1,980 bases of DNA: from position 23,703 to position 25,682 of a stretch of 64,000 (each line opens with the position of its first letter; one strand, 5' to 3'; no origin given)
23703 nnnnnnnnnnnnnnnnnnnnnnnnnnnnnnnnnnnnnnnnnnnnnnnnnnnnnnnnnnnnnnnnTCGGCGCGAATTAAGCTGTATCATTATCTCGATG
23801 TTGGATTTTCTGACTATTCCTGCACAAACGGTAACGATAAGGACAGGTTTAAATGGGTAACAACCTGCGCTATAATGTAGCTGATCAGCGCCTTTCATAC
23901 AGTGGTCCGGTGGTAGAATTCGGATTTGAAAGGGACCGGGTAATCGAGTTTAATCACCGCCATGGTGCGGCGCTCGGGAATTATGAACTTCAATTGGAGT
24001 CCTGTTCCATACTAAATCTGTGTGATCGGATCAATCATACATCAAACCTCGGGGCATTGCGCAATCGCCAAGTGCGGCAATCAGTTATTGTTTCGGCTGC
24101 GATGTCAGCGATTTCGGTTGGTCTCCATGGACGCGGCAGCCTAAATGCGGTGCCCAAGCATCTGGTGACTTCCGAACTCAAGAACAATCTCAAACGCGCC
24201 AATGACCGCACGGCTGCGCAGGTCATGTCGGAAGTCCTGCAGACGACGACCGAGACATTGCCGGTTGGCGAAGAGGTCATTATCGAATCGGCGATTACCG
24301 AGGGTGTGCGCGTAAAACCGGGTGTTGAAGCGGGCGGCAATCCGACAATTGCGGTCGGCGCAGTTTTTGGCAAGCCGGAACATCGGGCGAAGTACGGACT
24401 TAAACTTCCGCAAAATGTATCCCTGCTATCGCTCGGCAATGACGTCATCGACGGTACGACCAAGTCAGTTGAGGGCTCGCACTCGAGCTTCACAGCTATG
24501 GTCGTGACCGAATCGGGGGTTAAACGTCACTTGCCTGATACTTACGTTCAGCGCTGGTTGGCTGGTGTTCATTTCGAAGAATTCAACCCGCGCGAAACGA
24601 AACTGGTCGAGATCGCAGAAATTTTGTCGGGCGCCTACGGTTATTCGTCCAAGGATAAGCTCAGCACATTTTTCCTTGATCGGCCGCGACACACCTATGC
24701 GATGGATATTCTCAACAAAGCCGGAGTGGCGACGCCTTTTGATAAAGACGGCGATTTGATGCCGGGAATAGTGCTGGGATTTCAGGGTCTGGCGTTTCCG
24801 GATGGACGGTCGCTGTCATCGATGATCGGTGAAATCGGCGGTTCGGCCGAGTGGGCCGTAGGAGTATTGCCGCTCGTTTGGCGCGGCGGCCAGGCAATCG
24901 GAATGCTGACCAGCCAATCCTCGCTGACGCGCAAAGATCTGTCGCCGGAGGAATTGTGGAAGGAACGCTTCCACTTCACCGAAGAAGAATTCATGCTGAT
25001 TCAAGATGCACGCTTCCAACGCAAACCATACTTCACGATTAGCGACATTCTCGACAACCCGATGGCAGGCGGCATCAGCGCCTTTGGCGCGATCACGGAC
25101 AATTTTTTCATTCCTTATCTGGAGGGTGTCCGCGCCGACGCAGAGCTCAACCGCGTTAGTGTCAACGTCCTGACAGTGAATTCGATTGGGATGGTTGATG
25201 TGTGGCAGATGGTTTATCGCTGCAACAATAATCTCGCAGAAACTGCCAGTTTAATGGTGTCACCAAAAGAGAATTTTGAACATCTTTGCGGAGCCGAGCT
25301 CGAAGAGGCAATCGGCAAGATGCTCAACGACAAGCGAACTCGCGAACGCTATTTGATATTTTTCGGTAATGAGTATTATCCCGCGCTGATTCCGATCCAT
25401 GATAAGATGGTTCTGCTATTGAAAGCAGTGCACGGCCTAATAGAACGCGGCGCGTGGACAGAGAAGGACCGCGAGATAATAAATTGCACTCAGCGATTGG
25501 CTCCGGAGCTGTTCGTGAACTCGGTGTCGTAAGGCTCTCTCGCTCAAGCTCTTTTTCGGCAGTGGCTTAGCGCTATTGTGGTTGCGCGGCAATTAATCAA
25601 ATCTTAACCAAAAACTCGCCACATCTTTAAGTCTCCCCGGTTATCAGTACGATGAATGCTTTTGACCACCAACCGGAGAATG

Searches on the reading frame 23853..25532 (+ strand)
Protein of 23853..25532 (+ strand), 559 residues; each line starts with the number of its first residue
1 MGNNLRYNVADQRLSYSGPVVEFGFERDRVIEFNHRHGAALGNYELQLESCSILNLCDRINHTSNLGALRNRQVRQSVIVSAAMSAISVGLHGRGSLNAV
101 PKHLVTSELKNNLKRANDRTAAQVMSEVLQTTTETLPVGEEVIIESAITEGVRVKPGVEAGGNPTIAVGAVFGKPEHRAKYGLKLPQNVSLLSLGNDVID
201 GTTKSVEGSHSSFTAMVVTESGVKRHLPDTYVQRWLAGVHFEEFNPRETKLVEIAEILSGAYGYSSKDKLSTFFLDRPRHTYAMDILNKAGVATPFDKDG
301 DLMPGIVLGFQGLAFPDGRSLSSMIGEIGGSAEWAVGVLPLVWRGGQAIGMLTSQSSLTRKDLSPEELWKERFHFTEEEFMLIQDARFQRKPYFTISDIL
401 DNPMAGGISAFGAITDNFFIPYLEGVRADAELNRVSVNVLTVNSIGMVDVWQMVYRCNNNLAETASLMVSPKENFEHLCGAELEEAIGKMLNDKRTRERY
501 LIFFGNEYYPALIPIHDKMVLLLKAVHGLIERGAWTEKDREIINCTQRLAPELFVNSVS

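Call 103: search_protein_families(library=pfam, proteins=[window:23853-25532:+], max_evalue=0.00001)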
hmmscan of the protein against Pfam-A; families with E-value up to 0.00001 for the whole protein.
window:23853-25532:+ (559 aa): 1 family
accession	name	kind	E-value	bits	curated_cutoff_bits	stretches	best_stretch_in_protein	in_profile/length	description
PF03320.18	FBPase_glpX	-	5.7e-09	35.7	27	1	196-361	82-239/307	Bacterial fructose-1,6-bisphosphatase, glpX-encoded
